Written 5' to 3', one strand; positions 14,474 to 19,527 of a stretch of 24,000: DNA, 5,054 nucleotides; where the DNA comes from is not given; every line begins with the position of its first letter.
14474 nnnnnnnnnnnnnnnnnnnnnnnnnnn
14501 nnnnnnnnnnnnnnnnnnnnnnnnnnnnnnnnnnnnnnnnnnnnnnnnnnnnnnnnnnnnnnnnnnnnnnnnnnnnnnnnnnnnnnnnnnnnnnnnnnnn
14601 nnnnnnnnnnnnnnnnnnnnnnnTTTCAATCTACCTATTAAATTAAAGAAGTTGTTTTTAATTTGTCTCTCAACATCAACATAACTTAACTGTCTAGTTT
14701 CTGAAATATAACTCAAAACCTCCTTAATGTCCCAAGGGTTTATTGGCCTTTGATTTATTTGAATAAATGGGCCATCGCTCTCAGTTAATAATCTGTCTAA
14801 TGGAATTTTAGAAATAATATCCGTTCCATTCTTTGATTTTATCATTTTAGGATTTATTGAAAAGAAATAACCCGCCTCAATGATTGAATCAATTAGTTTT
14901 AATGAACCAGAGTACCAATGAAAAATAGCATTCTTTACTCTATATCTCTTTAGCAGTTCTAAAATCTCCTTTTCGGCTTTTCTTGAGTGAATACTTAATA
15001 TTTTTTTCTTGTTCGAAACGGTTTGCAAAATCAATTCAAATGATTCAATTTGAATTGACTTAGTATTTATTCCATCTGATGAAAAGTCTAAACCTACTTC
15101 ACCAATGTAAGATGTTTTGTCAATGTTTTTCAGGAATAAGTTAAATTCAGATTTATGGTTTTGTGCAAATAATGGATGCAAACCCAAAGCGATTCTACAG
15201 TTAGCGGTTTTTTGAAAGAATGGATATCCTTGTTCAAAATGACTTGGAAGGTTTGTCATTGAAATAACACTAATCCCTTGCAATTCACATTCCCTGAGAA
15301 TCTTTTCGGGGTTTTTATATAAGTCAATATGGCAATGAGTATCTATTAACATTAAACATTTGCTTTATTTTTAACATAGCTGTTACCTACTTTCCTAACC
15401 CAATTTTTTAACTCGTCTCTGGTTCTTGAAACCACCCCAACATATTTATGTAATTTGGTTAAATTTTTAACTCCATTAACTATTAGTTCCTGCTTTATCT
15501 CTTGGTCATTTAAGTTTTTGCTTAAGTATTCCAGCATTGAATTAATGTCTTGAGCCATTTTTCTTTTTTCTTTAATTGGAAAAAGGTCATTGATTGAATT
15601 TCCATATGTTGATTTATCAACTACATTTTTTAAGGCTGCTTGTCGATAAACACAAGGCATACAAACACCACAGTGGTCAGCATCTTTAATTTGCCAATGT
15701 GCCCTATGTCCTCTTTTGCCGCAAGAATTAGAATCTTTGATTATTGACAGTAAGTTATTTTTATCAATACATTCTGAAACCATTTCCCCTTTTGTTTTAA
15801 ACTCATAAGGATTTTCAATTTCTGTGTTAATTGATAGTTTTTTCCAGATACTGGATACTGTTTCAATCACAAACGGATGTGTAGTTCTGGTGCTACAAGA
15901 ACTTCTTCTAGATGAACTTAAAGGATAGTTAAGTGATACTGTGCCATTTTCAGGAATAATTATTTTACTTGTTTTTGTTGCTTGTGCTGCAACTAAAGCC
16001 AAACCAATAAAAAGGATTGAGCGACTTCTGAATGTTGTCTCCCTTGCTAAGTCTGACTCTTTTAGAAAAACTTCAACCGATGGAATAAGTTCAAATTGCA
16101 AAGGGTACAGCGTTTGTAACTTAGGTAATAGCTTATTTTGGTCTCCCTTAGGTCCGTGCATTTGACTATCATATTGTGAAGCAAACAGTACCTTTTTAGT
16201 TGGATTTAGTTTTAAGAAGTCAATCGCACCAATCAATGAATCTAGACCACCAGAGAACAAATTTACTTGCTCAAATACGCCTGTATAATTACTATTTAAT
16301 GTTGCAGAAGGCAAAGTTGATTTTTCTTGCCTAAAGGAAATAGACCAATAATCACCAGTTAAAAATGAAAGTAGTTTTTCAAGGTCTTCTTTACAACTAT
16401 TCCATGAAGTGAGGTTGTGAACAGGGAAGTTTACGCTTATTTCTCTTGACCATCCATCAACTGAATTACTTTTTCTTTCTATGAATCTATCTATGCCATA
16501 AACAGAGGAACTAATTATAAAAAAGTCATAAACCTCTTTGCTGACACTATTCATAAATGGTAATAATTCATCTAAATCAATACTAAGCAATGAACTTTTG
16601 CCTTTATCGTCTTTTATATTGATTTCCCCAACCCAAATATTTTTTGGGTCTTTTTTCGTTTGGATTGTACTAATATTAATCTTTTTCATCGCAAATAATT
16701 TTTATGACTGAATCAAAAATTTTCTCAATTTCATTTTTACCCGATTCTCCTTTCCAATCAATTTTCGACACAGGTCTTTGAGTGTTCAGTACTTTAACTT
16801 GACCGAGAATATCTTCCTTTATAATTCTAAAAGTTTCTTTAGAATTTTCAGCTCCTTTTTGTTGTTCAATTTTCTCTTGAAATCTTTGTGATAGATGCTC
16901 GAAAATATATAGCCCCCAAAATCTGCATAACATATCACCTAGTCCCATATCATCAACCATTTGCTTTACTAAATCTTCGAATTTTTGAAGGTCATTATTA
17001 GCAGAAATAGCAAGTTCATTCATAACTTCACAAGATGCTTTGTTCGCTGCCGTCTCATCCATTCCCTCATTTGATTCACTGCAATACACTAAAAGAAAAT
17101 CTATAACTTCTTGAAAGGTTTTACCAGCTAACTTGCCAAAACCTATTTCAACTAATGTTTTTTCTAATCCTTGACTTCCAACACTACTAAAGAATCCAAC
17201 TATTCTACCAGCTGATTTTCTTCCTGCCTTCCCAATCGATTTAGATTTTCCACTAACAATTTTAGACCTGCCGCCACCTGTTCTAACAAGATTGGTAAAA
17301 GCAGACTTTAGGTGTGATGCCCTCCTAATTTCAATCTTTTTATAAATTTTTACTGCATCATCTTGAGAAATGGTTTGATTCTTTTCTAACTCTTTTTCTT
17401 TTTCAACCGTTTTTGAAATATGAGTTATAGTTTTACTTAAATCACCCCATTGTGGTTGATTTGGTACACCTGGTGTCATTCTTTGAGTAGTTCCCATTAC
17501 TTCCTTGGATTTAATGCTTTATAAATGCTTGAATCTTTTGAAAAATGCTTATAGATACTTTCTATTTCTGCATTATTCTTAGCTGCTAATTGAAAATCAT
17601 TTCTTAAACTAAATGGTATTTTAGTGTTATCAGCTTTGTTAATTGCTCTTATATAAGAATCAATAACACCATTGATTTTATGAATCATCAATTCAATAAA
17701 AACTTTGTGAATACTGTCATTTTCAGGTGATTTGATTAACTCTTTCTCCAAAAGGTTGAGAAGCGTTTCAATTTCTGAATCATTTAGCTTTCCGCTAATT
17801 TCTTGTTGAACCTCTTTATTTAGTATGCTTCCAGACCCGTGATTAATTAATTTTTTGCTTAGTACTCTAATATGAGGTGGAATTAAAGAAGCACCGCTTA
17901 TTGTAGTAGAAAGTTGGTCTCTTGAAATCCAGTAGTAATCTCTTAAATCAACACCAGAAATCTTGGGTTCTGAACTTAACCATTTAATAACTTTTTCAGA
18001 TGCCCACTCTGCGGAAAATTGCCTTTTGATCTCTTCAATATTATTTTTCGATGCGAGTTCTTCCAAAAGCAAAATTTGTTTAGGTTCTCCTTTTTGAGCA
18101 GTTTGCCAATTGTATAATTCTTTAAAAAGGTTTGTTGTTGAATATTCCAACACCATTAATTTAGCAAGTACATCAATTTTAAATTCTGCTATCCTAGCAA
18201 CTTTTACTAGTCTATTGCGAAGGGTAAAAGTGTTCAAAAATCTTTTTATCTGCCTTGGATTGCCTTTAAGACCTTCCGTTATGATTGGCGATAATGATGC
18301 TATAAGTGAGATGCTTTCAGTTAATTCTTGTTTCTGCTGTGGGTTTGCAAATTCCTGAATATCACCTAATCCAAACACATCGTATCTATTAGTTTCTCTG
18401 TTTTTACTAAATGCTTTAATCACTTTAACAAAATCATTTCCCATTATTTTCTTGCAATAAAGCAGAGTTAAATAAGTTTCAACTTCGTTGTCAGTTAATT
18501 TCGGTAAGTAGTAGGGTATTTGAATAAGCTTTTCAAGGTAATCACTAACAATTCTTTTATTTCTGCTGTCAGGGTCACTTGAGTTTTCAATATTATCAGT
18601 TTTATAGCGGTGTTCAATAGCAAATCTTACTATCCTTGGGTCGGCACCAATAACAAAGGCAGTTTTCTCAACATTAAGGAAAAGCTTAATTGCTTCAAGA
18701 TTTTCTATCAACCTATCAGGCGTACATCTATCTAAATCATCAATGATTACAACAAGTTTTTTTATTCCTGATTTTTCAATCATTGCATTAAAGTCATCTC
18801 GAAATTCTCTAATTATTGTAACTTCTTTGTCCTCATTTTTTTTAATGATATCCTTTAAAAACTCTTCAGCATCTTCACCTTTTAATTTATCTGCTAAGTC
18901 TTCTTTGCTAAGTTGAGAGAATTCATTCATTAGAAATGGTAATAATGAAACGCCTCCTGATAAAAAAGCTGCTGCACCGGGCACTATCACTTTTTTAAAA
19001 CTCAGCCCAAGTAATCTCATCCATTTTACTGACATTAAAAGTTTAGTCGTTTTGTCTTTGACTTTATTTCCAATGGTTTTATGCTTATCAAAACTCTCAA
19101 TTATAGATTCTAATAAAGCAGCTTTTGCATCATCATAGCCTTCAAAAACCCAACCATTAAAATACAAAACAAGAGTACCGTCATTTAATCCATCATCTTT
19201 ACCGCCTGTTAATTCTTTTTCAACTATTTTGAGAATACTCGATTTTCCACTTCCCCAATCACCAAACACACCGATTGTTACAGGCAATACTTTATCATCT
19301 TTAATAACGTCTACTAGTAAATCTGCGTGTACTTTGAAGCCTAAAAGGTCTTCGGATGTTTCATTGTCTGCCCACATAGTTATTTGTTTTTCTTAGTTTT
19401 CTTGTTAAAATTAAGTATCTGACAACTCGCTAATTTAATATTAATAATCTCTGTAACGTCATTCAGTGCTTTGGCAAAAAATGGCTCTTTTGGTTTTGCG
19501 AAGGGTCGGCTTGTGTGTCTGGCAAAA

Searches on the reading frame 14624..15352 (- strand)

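Call 7: search_protein_families(library=pfam, proteins=[window:14624-15352:-], max_evalue=0.01)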
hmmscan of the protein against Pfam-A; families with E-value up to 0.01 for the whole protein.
window:14624-15352:- (243 aa): 1 family
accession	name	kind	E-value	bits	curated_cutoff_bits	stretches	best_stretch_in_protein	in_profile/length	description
PF01026.27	TatD_DNase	-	2.3e-51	175.1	27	1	3-239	1-252/253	TatD related DNase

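Call 8: search_protein_families(library=padloc, proteins=[window:14624-15352:-], max_evalue=0.01)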
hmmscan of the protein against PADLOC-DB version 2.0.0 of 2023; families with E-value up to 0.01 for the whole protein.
window:14624-15352:- (243 aa): 1 family
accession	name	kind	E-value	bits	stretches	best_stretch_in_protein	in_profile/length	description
PDLC02215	QatD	-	5.9e-67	223.7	1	2-239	6-247/250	-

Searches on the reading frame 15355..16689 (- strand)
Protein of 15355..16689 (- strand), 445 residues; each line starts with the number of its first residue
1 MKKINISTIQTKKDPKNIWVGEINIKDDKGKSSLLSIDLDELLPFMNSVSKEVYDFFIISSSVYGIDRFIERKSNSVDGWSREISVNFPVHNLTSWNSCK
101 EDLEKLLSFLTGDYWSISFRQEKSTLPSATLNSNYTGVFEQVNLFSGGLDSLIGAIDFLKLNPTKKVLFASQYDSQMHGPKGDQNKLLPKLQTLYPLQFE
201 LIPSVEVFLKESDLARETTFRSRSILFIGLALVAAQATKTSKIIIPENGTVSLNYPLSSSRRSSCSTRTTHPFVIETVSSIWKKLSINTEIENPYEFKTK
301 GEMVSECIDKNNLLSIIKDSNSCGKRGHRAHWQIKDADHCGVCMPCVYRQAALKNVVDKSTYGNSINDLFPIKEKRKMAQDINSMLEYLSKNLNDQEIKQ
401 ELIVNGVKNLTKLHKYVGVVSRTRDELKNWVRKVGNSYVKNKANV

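Call 7: search_protein_families(library=pfam, proteins=[window:15355-16689:-], max_evalue=0.01)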
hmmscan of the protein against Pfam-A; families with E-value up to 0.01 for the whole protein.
window:15355-16689:- (445 aa): 1 family
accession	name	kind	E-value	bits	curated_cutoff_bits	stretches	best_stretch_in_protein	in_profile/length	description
PF06508.19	QueC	-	1.2e-07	31.9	22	1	211-355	84-208/210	Queuosine biosynthesis protein QueC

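Call 8: search_protein_families(library=padloc, proteins=[window:15355-16689:-], max_evalue=0.01)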
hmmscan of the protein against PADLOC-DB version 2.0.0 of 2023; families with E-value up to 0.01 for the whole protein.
window:15355-16689:- (445 aa): 1 family
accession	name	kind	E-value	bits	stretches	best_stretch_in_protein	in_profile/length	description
PDLC02214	QatC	-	3.7e-93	310.8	1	31-435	38-449/453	-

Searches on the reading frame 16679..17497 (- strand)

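Call 7: search_protein_families(library=pfam, proteins=[window:16679-17497:-], max_evalue=0.01)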
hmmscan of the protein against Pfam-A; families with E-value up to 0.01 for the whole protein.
window:16679-17497:- (273 aa): 2 families
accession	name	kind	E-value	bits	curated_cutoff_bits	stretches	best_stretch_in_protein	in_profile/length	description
PF25588.1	DUF7934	-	0.0031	17.3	30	1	29-99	96-166/333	Family of unknown function (DUF7934)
PF01434.24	Peptidase_M41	-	0.0099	16.2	29.9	0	158-230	79-148/191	Peptidase family M41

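Call 8: search_protein_families(library=padloc, proteins=[window:16679-17497:-], max_evalue=0.01)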
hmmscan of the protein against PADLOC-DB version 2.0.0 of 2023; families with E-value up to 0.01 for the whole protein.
window:16679-17497:- (273 aa): 2 families
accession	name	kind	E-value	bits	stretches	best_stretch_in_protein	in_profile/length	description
PDLC02213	QatB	-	6.8e-09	34.1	1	60-175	87-198/294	-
PDLC02211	QatB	-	1.2e-07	29.8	1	91-181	13-100/191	-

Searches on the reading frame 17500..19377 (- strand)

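Call 7: search_protein_families(library=pfam, proteins=[window:17500-19377:-], max_evalue=0.01)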
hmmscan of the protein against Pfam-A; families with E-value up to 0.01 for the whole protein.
window:17500-19377:- (626 aa): 4 families
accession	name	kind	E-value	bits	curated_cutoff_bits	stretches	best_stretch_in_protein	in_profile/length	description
PF07693.20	KAP_NTPase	-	1.5e-45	156.2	20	1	15-390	2-292/293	KAP family P-loop domain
PF20693.3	YobI-ATPase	-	0.00024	21.2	27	0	20-55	4-37/363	YobI-like P-loop NTPase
PF13191.12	AAA_16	-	0.00042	21.3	32.6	0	136-220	53-146/167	AAA ATPase domain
PF13401.12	AAA_22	-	0.0034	18.1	27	0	169-238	46-115/130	AAA domain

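Call 8: search_protein_families(library=padloc, proteins=[window:17500-19377:-], max_evalue=0.01)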
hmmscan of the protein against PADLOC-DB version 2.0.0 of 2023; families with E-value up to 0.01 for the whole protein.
window:17500-19377:- (626 aa): 7 families
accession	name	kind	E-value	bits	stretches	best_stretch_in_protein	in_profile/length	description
PDLC02209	QatA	-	1.7e-107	358.7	1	3-556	4-561/646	-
PDLC02210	QatA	-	1.1e-80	269.9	1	1-545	1-536/593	-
PDLC04959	PDC-S20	-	6.7e-27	93.1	1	7-317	16-280/464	-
PDLC02361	PifA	-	4.3e-18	63.3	1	6-293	13-255/720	PifA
PDLC04958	PDC-S20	-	2.1e-15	55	1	35-292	31-255/458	-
PDLC04957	PDC-S20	-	2.4e-15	55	2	33-117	31-117/446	-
PDLC04956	PDC-S20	-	4.2e-13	47.5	1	38-313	39-276/450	-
